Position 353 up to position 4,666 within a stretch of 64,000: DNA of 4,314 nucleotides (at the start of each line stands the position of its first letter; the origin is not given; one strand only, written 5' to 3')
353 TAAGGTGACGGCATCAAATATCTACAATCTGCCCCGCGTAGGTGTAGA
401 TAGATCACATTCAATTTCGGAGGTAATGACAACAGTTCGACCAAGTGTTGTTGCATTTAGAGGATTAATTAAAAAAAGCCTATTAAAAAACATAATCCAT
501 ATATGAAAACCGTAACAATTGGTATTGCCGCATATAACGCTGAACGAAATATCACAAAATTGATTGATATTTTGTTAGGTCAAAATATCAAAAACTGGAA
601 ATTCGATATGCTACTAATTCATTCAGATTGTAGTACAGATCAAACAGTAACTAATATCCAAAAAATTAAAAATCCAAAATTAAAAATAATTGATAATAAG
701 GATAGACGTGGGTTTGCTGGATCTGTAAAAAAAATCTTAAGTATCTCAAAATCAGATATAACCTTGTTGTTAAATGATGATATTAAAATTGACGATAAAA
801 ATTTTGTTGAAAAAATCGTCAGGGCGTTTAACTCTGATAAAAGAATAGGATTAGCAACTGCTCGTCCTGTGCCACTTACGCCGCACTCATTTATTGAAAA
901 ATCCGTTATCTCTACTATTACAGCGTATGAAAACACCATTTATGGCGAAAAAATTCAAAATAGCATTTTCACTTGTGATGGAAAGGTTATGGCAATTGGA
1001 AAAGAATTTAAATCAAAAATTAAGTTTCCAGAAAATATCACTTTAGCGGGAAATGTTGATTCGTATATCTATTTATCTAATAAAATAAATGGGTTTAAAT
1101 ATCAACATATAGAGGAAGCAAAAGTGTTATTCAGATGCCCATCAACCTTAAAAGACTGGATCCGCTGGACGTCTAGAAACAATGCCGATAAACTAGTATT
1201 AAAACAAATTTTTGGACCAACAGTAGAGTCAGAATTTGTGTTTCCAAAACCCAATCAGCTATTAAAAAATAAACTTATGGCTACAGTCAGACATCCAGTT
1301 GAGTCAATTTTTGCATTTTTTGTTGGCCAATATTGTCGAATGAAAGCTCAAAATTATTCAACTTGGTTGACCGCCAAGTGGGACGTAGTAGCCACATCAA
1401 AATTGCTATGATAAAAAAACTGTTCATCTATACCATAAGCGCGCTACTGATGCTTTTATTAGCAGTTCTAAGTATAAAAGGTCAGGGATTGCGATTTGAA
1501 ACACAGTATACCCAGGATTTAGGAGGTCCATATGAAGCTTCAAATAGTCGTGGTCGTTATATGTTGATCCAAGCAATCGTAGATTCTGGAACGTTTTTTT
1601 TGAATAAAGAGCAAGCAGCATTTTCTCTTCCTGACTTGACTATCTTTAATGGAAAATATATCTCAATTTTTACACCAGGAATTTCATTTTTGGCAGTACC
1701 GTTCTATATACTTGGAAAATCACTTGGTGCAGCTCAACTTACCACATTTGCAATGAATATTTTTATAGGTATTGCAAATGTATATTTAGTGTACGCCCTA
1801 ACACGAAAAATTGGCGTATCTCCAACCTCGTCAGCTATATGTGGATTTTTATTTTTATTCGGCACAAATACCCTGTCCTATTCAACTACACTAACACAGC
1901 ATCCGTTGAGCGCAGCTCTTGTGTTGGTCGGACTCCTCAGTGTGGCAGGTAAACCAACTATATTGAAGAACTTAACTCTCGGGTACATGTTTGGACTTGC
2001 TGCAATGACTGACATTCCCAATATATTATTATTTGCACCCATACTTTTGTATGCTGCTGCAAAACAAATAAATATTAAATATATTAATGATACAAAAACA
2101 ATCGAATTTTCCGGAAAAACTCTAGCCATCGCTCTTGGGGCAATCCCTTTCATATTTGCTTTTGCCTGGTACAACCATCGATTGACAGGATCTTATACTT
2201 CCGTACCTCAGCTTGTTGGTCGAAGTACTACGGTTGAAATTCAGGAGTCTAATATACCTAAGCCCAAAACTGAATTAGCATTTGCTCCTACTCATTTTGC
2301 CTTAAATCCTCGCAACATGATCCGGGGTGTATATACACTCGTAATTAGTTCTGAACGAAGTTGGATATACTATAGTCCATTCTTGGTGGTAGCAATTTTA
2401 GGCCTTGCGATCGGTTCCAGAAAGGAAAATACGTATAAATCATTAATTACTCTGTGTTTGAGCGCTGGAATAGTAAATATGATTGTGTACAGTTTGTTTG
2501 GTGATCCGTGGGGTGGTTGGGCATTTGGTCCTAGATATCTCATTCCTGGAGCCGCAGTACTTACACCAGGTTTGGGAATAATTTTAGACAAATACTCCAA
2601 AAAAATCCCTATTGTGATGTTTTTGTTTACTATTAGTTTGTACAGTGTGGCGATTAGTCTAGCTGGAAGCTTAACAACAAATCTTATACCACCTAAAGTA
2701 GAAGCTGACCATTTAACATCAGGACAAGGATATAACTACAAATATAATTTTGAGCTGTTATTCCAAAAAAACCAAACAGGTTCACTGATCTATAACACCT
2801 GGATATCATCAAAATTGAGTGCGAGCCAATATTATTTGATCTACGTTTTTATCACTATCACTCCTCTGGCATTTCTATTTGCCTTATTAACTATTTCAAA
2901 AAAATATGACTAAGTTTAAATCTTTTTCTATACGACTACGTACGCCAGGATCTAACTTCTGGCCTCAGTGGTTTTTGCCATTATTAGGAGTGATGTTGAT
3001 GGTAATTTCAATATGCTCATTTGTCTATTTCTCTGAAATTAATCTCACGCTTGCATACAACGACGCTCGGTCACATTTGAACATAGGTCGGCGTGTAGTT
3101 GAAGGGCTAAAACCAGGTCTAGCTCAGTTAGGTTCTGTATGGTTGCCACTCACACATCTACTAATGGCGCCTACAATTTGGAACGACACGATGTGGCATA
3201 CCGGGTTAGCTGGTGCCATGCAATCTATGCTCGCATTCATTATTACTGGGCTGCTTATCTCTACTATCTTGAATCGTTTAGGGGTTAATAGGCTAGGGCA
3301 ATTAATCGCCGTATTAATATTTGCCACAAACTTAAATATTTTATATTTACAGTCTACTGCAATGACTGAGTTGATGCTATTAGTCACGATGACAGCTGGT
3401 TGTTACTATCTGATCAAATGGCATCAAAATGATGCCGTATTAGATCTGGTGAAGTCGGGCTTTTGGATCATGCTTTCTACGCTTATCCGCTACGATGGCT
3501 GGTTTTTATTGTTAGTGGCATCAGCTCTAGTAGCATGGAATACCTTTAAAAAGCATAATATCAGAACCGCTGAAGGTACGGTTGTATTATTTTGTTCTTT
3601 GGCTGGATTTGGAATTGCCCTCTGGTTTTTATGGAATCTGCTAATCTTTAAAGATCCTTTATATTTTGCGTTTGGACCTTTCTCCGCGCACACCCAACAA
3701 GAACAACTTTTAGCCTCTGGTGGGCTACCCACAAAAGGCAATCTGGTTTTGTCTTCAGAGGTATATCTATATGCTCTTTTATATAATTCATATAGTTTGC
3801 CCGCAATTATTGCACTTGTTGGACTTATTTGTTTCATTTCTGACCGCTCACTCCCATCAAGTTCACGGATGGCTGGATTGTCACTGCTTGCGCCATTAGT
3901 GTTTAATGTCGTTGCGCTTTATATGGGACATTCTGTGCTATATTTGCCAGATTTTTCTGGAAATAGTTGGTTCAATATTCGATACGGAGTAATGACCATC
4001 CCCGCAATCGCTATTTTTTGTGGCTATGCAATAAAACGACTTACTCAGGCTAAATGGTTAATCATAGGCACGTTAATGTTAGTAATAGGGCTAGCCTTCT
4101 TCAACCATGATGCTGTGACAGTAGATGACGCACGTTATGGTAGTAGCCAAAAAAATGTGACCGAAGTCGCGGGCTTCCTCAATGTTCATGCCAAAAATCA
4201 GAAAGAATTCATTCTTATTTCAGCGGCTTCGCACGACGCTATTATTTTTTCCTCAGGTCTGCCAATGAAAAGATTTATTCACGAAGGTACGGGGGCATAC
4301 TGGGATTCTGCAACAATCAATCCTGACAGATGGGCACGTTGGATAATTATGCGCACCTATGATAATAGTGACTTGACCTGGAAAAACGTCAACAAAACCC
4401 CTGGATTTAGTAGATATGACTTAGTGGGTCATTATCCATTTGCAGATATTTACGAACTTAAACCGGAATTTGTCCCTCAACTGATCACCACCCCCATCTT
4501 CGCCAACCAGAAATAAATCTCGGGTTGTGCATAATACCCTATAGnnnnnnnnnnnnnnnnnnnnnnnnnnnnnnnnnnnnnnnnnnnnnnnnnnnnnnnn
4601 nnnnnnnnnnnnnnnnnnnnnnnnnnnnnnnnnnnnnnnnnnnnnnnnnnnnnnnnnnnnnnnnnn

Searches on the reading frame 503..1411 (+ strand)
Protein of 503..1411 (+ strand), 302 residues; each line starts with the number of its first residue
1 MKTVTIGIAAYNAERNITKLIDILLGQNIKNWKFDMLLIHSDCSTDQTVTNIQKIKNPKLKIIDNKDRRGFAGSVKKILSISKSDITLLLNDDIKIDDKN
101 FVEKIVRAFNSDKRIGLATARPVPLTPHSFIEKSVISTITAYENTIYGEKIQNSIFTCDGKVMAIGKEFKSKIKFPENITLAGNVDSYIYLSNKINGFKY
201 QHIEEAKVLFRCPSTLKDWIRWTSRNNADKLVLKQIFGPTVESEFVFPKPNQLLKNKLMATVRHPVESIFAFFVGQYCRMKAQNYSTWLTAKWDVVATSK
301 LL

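Call 61: search_protein_families(library=pfam, proteins=[window:503-1411:+], max_evalue=0.001)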
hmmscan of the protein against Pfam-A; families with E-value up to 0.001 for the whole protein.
window:503-1411:+ (302 aa): 2 families
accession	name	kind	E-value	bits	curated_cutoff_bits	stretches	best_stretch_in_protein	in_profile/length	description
PF00535.33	Glycos_transf_2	-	3.9e-15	56.6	23.3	1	5-134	1-128/168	Glycosyl transferase family 2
PF13712.12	Glyco_tranf_2_5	-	0.0007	19.8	27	1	59-118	29-88/210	Glycosyltransferase like family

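Call 103: search_solved_structures(query=window:503-1411:+, max_evalue=0.001)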
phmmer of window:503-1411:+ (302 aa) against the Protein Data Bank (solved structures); distinct sequences matched with E-value up to 0.001: 3.
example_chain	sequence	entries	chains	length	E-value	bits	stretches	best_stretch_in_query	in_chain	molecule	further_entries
5tze_C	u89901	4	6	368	4e-06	29.6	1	6-99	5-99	Glycosyl transferase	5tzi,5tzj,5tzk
5tz8_A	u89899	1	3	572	7e-06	28.8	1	6-98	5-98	Glycosyl transferase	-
6p61_A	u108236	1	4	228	1.8e-05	27.4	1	3-78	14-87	Glycosyltransferase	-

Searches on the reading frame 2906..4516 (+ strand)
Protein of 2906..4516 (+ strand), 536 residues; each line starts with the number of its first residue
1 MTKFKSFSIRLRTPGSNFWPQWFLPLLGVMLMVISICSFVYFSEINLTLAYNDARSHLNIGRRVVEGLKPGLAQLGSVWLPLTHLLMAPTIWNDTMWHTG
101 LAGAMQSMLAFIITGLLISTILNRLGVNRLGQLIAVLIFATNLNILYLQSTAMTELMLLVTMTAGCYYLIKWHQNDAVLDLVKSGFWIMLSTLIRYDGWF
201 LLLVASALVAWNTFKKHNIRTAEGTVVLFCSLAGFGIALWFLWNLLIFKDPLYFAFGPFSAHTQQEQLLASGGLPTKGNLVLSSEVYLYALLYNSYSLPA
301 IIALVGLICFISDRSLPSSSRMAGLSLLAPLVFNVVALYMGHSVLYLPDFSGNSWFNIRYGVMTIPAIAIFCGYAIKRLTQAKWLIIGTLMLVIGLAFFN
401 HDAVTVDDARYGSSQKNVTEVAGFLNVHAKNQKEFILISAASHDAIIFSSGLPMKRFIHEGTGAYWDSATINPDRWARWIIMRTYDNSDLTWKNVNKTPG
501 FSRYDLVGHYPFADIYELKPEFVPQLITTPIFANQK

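Call 3: search_protein_families(library=pfam, proteins=[window:2906-4516:+], max_evalue=0.01)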
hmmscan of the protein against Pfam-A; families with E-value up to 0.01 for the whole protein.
window:2906-4516:+ (536 aa): 1 family
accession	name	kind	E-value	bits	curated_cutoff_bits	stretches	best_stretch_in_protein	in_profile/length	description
PF13231.12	PMT_2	-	0.0061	17.2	26.1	1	101-236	22-155/160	Dolichyl-phosphate-mannose-protein mannosyltransferase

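Call 6: search_protein_families(library=ncbifam, proteins=[window:2906-4516:+], max_evalue=0.01)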
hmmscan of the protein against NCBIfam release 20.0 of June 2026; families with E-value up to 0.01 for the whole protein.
window:2906-4516:+ (536 aa): 1 family
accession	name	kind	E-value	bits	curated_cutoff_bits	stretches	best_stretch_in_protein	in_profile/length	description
NF047440.1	LA3751_2_3_fam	subfamily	9.9e-08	31.2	200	1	107-427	105-405/460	LA_3751/LA_3752 family putative glycosyltransferase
